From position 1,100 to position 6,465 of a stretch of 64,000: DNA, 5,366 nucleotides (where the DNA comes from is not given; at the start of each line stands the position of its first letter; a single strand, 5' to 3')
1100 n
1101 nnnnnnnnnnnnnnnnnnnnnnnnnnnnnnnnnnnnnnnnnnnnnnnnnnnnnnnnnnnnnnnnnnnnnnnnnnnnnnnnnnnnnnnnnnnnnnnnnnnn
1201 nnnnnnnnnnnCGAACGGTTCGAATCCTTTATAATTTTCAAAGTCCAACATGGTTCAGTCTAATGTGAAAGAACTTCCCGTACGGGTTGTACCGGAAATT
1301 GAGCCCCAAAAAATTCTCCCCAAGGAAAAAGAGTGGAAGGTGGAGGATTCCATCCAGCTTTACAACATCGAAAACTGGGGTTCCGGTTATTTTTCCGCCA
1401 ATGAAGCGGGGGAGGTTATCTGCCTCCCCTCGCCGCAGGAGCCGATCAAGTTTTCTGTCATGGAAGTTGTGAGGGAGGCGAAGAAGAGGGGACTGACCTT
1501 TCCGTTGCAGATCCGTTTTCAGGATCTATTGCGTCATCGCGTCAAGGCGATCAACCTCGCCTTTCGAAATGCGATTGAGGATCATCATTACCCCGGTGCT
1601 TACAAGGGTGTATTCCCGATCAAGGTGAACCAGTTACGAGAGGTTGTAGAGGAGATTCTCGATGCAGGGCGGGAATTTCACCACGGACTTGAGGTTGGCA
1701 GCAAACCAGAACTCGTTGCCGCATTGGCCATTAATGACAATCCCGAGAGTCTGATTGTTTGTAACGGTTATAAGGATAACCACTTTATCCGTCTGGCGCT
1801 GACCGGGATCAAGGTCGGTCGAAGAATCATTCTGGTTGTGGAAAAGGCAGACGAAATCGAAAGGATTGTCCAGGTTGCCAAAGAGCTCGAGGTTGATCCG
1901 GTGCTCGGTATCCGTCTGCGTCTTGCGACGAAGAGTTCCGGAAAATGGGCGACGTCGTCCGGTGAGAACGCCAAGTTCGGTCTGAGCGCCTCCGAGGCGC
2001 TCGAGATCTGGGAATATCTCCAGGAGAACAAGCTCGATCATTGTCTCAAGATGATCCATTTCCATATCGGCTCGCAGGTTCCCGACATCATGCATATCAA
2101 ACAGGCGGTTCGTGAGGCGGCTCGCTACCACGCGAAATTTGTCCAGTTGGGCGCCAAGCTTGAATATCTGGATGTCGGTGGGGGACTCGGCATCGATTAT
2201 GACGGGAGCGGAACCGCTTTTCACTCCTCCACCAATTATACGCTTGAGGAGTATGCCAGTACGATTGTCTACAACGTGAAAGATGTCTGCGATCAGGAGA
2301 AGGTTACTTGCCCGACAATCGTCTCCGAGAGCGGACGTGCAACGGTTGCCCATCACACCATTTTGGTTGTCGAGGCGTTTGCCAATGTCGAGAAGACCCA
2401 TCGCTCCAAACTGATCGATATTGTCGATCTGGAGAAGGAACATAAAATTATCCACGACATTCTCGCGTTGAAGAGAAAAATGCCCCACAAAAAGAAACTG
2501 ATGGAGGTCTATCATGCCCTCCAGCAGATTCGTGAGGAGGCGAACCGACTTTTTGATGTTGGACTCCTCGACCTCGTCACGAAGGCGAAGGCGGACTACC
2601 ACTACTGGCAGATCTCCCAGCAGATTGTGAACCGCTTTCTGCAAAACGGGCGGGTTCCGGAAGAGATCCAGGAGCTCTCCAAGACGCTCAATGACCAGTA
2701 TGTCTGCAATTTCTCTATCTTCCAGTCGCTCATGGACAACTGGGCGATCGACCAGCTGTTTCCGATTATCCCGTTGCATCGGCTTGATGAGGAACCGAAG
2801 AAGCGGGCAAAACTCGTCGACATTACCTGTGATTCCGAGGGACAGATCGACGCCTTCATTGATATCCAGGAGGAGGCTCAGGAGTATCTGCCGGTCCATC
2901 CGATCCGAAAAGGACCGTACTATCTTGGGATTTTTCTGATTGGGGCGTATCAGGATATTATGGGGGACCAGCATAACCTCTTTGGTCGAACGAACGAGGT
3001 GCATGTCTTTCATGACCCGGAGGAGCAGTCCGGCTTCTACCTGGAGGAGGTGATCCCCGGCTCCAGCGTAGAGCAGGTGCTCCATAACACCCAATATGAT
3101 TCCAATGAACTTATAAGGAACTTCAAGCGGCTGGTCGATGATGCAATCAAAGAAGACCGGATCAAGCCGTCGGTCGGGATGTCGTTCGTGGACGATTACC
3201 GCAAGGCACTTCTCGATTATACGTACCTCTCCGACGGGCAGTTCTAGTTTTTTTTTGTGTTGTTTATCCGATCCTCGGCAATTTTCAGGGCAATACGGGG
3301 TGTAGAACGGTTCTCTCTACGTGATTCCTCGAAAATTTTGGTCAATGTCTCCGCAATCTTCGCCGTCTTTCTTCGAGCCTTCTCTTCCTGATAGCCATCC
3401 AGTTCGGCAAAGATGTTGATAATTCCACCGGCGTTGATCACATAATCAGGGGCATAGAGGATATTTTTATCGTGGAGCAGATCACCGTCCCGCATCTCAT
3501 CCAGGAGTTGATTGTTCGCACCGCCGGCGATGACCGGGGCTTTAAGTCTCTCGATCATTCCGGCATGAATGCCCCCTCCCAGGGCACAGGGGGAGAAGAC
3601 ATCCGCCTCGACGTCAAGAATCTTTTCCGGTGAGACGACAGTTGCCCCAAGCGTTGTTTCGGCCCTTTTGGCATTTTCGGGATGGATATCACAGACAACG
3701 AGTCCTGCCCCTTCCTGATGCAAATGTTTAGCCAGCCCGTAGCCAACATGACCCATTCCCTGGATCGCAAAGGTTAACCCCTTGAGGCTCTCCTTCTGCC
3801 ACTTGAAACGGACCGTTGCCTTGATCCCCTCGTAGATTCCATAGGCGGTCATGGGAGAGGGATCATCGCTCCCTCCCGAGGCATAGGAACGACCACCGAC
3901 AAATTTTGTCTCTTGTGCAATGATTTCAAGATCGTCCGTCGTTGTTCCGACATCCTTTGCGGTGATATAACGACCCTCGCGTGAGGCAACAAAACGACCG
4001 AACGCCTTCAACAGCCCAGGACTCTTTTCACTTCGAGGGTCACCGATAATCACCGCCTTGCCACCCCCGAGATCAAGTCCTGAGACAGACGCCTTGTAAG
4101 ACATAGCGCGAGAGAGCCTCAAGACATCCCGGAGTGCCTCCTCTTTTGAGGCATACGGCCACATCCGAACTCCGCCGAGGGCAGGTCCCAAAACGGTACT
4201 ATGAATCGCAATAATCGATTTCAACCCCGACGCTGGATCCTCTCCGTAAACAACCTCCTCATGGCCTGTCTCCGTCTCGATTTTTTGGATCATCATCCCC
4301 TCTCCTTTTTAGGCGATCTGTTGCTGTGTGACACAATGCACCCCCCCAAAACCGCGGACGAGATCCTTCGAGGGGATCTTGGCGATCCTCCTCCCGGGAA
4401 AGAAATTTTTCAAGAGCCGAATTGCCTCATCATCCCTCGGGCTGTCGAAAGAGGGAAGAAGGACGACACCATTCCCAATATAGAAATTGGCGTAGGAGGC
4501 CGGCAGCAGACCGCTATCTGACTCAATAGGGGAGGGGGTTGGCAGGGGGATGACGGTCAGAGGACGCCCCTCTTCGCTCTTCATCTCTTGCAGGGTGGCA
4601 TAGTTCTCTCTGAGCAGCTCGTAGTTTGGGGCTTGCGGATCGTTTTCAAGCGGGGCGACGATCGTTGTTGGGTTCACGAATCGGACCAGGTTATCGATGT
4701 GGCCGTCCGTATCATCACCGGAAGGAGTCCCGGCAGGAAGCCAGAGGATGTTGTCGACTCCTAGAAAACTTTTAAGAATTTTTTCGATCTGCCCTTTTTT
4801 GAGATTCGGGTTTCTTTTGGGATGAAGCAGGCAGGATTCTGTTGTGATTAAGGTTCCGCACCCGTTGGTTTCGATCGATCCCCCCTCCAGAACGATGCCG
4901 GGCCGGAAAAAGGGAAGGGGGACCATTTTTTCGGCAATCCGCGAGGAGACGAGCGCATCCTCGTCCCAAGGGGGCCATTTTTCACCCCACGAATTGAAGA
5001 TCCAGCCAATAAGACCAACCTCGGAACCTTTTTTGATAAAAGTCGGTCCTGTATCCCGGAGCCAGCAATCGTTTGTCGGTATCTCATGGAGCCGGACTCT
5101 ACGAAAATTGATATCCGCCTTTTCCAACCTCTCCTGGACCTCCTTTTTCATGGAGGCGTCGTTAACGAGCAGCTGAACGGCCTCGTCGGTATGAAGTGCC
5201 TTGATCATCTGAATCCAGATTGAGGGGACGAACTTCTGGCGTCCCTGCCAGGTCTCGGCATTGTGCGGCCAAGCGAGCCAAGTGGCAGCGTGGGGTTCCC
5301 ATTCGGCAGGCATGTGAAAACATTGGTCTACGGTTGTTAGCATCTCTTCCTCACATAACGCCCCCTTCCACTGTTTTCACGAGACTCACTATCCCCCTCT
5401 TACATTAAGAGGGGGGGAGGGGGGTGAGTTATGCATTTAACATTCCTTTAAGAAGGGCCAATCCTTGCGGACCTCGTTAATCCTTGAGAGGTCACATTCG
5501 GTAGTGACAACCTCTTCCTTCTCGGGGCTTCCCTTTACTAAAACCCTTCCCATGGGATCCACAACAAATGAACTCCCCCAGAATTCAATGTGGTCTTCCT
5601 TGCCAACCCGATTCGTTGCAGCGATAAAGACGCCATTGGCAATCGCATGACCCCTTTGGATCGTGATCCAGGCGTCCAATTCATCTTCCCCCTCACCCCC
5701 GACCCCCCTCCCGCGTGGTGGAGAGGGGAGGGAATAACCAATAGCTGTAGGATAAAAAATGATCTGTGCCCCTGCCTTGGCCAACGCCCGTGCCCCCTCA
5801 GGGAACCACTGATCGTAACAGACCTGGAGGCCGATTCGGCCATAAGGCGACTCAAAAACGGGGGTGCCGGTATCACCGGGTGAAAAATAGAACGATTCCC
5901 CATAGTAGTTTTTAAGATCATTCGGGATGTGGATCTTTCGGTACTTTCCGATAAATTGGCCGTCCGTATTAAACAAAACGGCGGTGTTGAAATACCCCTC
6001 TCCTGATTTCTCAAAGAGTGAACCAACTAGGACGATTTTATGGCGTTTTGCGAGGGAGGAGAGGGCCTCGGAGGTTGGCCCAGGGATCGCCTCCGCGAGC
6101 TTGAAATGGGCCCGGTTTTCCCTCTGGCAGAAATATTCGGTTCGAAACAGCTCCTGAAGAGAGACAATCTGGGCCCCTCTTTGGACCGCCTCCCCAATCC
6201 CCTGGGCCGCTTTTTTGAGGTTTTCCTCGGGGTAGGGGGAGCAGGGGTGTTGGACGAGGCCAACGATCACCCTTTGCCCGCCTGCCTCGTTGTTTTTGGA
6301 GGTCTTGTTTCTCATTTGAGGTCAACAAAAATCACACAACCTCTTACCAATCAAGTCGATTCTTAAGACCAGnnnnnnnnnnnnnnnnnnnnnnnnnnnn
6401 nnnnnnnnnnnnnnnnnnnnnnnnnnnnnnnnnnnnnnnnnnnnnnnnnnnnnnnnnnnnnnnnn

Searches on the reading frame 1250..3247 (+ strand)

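Call 78: search_protein_families(library=pfam, proteins=[window:1250-3247:+], max_evalue=0.0001)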
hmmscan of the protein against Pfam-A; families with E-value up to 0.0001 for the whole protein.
window:1250-3247:+ (665 aa): 3 families
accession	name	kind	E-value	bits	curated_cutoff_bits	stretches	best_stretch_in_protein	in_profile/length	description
PF02784.22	Orn_Arg_deC_N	-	1.1e-41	143.3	23.4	1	114-367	15-247/247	Pyridoxal-dependent decarboxylase, pyridoxal binding domain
PF17810.6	Arg_decarb_HB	-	1.1e-15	58.1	23.3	1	395-476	2-83/84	Arginine decarboxylase helical bundle domain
PF17944.6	Arg_decarbox_C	-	1.7e-09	38.5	23.3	1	607-660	1-51/51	Arginine decarboxylase C-terminal helical extension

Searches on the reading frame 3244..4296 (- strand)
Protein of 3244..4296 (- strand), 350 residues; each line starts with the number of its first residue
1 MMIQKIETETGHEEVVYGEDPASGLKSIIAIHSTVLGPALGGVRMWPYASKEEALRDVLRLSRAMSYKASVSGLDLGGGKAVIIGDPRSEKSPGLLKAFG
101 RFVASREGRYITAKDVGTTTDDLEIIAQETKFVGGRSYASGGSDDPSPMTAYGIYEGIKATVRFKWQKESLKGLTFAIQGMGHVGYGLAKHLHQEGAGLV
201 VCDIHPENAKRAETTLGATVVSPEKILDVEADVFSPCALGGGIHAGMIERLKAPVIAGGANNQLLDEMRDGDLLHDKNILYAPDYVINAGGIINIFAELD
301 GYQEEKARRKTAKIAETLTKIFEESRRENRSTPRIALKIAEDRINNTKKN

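Call 78: search_protein_families(library=pfam, proteins=[window:3244-4296:-], max_evalue=0.0001)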
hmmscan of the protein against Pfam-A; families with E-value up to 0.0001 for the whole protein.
window:3244-4296:- (350 aa): 3 families
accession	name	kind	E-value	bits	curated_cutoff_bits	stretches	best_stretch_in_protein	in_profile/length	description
PF02812.23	ELFV_dehydrog_N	-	1.7e-27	96.1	25.3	1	24-131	16-128/129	Glu/Leu/Phe/Val dehydrogenase, dimerisation domain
PF00208.27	ELFV_dehydrog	-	3.9e-19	69.7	23.4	2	217-323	98-208/241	Glutamate/Leucine/Phenylalanine/Valine dehydrogenase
PF02826.25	2-Hacid_dh_C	-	7.2e-05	22.7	25.1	0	165-235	28-96/178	D-isomer specific 2-hydroxyacid dehydrogenase, NAD binding domain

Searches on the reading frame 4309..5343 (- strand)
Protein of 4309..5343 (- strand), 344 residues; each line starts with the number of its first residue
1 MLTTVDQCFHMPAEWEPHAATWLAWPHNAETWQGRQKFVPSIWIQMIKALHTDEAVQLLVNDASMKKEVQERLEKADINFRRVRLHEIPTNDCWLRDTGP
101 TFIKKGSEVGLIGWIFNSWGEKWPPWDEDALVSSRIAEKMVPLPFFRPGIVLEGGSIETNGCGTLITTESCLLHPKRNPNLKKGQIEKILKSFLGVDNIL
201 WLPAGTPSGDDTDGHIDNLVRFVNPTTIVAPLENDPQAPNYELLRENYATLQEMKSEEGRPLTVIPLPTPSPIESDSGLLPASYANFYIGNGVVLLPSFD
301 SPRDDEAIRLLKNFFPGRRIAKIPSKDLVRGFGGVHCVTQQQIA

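Call 49: search_protein_families(library=pfam, proteins=[window:4309-5343:-], max_evalue=0.001)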
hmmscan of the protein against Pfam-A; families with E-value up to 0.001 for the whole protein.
window:4309-5343:- (344 aa): 1 family
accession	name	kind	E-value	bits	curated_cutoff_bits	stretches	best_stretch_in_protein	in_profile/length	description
PF04371.20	PAD_porph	-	5e-116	387.9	25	1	10-342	1-320/321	Porphyromonas-type peptidyl-arginine deiminase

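Call 56: find_encoding_contigs(protein=window:4309-5343:-, flank=10000, max_places=3)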
Protein window:4309-5343:- (344 aa): no gene with exactly this product is on record in the collection.
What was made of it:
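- Tried and rejected: Extending the contig leftward: the look-up with ORF 4309-5343 found no record (call 56).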

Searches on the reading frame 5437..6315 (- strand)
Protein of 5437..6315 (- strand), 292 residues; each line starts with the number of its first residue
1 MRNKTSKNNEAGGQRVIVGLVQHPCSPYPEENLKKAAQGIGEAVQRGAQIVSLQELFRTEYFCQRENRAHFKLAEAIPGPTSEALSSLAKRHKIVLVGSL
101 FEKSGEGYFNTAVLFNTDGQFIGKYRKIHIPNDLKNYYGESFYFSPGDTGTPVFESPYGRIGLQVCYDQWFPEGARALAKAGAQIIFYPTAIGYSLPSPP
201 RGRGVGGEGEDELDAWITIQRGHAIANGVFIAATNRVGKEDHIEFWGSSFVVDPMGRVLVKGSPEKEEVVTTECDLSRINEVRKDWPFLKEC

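Call 49: search_protein_families(library=pfam, proteins=[window:5437-6315:-], max_evalue=0.001)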
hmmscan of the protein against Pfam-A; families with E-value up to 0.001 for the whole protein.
window:5437-6315:- (292 aa): 1 family
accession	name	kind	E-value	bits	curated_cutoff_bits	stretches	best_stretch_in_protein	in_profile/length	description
PF00795.27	CN_hydrolase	-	2.7e-61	207.6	23.2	1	18-284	2-256/256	Carbon-nitrogen hydrolase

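Call 53: search_solved_structures(query=window:5437-6315:-, show_alignments=3, max_evalue=1e-10)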
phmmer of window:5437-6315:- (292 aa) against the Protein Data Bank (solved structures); distinct sequences matched with E-value up to 1e-10: 41.
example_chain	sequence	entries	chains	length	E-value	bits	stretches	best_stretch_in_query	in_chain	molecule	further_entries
6mg6_A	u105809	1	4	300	1.8e-61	211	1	16-291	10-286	Carbon-nitrogen hydrolase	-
5h8i_A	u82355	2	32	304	5.2e-55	189.7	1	10-289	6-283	N-carbamoylputrescine amidohydrolase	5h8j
5h8k_A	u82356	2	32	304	1.3e-53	185.1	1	10-289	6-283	N-carbamoylputrescine amidohydrolase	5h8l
2w1v_A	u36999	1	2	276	7.6e-38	133.4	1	19-291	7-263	NITRILASE HOMOLOG 2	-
3ivz_A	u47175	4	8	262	1.1e-37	132.8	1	23-282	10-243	Nitrilase | Beta ureidopropionase (Beta-alanine synthase)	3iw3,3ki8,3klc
1j31_A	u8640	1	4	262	1.2e-34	122.9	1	24-280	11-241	Hypothetical protein PH0642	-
6ypa_A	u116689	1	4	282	7.1e-34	120.3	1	12-280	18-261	CN hydrolase domain-containing protein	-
7ovg_A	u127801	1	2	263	2.1e-33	118.8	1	18-280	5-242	CN hydrolase domain-containing protein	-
2vhh_A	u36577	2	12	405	2.9e-31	111.8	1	33-288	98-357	CG3027-PA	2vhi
1f89_A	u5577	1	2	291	6e-29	104.2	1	13-290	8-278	32.5 KDA PROTEIN YLR351C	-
8pt4_A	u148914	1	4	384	3.1e-25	92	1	38-288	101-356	Beta-ureidopropionase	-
6ftq_A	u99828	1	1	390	3.7e-25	91.7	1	38-288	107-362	Beta-ureidopropionase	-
1erz_A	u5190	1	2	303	2.2e-24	89.2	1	40-284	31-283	N-CARBAMYL-D-AMINO ACID AMIDOHYDROLASE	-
1fo6_A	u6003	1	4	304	3.5e-23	85.2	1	42-284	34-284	N-CARBAMoYL-D-AMINO-ACID AMIDOHYDROLASE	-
2ggk_A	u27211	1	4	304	3.5e-23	85.2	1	42-284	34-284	N-carbamoyl-D-amino acid amidohydrolase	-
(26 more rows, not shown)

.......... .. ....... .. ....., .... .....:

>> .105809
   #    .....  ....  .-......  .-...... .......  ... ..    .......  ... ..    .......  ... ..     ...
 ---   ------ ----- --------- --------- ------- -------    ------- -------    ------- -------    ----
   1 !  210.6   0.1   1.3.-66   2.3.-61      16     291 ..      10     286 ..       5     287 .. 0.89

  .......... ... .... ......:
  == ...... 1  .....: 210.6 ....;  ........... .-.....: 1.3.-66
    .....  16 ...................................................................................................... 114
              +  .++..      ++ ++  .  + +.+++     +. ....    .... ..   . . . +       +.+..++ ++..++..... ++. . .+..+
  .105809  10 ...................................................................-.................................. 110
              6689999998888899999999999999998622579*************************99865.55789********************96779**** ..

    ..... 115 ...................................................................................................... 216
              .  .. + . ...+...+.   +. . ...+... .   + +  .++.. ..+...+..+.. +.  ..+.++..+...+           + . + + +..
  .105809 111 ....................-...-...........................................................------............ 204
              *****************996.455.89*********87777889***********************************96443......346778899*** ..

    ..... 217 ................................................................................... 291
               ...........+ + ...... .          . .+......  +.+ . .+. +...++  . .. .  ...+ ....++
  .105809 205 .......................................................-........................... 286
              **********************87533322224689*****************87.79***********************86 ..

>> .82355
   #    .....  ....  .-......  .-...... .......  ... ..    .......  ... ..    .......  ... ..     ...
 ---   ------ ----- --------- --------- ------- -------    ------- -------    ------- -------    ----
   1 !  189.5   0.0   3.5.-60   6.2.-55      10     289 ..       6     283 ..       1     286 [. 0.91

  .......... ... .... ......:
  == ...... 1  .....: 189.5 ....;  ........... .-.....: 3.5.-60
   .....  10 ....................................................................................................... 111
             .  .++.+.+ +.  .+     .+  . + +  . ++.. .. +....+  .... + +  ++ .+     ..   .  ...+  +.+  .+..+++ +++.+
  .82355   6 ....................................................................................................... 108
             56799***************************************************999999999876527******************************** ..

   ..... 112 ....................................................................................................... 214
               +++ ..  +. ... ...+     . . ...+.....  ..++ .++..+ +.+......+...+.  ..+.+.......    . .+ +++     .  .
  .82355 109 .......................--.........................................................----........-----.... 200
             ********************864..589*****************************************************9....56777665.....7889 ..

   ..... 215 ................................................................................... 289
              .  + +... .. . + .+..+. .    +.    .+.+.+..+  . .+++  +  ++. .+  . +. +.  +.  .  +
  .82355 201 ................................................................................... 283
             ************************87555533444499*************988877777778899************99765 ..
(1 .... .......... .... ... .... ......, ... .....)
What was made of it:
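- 5689..5732 (+): Short-form copy (spacer 4-5 nt) inside the CN_hydrolase gene 5437..6315(-). It is translated as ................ This loop is 6-9 residues shorter in PDB homologues 6mg6 and 5h8i (call 53).
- Copies sit inside coding loops and in both orientations (calls 49, 53).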
